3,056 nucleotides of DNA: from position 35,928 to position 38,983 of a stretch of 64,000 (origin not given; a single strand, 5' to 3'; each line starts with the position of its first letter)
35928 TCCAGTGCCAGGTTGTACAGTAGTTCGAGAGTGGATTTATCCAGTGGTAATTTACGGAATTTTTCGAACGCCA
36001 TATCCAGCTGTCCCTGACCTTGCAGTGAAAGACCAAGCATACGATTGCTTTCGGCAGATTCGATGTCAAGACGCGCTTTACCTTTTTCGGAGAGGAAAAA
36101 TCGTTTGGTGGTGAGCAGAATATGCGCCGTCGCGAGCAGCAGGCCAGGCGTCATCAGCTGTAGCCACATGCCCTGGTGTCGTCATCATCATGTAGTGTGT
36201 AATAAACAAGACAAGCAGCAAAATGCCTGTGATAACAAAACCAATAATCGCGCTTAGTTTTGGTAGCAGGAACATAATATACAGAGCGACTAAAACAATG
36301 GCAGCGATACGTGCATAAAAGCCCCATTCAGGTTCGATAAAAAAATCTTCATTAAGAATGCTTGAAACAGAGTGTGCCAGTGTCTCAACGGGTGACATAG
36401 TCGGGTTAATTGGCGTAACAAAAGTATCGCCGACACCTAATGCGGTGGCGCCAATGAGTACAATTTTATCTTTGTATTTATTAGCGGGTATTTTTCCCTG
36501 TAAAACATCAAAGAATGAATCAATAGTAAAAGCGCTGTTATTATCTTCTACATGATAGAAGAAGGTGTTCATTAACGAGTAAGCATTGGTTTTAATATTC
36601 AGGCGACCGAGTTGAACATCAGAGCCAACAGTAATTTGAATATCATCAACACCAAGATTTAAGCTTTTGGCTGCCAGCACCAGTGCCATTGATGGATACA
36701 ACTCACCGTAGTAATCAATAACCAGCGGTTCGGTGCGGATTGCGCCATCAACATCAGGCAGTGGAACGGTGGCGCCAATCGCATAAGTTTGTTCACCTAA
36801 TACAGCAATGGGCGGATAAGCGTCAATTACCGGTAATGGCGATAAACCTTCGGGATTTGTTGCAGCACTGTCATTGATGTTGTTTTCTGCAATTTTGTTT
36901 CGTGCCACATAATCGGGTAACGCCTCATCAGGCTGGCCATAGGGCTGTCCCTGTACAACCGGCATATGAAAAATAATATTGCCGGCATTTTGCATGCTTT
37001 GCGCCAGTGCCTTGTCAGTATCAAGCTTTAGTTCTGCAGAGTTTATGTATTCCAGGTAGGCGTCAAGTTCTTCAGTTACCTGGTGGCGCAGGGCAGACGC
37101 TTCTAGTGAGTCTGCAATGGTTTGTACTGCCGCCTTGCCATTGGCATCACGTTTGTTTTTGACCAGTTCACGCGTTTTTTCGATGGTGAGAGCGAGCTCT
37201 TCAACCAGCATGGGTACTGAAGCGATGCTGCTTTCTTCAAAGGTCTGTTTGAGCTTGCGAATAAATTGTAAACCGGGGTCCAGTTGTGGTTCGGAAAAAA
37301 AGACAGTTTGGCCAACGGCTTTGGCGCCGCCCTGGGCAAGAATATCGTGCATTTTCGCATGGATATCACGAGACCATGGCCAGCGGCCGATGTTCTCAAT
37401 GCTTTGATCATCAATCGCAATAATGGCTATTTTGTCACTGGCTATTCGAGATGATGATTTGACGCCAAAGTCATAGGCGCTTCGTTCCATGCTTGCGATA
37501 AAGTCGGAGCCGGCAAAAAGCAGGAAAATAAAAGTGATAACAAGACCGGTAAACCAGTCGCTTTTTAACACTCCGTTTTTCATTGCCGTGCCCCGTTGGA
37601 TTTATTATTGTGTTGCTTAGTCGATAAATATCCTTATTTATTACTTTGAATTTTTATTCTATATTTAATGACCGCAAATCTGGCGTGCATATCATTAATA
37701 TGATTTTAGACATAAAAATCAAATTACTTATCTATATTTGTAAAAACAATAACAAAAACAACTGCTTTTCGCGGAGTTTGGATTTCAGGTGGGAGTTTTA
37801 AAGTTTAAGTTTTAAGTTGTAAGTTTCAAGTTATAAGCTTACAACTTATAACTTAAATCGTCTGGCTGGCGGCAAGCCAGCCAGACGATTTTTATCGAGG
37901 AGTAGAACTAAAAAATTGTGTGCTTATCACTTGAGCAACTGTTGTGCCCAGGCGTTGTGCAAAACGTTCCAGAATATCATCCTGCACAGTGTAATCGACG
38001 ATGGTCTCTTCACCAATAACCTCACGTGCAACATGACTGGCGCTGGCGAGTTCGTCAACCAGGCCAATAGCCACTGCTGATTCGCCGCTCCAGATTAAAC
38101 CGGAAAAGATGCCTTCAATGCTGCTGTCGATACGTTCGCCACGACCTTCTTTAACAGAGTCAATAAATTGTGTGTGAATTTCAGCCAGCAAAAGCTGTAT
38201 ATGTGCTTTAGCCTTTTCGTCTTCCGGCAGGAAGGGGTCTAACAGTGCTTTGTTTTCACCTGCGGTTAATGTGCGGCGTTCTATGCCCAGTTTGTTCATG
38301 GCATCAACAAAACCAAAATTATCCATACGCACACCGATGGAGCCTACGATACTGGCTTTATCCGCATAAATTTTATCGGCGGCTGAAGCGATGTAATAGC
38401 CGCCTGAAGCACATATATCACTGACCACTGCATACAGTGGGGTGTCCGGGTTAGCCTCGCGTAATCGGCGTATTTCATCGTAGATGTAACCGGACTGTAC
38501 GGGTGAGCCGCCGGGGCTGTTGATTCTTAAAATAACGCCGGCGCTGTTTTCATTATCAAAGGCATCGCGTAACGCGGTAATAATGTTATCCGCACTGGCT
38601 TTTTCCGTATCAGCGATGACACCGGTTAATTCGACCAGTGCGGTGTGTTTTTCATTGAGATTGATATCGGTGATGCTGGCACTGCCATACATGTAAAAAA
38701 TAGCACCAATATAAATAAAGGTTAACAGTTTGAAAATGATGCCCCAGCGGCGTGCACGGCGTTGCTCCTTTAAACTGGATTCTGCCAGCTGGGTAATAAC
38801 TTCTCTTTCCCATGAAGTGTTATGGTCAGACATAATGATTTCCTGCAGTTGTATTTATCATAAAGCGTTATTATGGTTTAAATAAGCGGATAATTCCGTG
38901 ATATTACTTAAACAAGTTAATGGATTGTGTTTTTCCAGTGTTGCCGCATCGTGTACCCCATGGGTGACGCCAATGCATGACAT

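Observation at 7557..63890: Family-level pattern: post-stop-codon dyad elements whose arms are locus-specific periodic low-complexity sequences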

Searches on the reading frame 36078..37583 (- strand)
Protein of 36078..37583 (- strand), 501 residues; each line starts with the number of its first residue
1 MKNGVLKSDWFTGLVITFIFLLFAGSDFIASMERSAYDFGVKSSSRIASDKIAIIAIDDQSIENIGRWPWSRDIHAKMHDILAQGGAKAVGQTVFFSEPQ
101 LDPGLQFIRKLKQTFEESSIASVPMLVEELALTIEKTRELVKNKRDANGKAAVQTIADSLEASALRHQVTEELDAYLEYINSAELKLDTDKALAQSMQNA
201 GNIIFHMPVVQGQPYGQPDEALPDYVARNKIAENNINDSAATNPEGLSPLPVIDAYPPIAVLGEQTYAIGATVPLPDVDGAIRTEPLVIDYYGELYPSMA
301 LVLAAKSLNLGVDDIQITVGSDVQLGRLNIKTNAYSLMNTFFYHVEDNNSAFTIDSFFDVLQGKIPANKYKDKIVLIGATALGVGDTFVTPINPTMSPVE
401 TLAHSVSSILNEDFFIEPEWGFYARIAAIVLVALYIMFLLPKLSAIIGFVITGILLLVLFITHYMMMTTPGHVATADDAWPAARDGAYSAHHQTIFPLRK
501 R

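Call 61: search_protein_families(library=pfam, proteins=[window:36078-37583:-], max_evalue=0.00001)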
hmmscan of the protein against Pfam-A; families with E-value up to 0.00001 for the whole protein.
window:36078-37583:- (501 aa): 1 family
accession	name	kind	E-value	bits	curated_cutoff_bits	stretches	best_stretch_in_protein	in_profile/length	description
PF05226.16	CHASE2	-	1.7e-49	169.1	26.3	1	17-434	4-256/257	CHASE2 domain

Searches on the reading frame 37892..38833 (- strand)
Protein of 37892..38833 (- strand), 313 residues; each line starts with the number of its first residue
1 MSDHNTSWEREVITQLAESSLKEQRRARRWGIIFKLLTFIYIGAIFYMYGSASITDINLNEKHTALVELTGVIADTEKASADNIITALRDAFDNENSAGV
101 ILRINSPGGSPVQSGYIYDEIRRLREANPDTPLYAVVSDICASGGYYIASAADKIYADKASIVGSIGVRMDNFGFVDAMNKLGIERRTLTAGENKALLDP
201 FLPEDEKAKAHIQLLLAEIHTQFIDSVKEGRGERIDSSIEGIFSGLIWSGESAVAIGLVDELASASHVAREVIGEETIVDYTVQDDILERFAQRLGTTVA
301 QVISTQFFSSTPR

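Call 61: search_protein_families(library=pfam, proteins=[window:37892-38833:-], max_evalue=0.00001)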
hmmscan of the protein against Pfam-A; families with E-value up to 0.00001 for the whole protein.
window:37892-38833:- (313 aa): 1 family
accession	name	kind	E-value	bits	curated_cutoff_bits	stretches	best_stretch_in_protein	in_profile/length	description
PF01343.23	Peptidase_S49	-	1.2e-32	113.5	24.9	1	131-270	7-145/154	Peptidase family S49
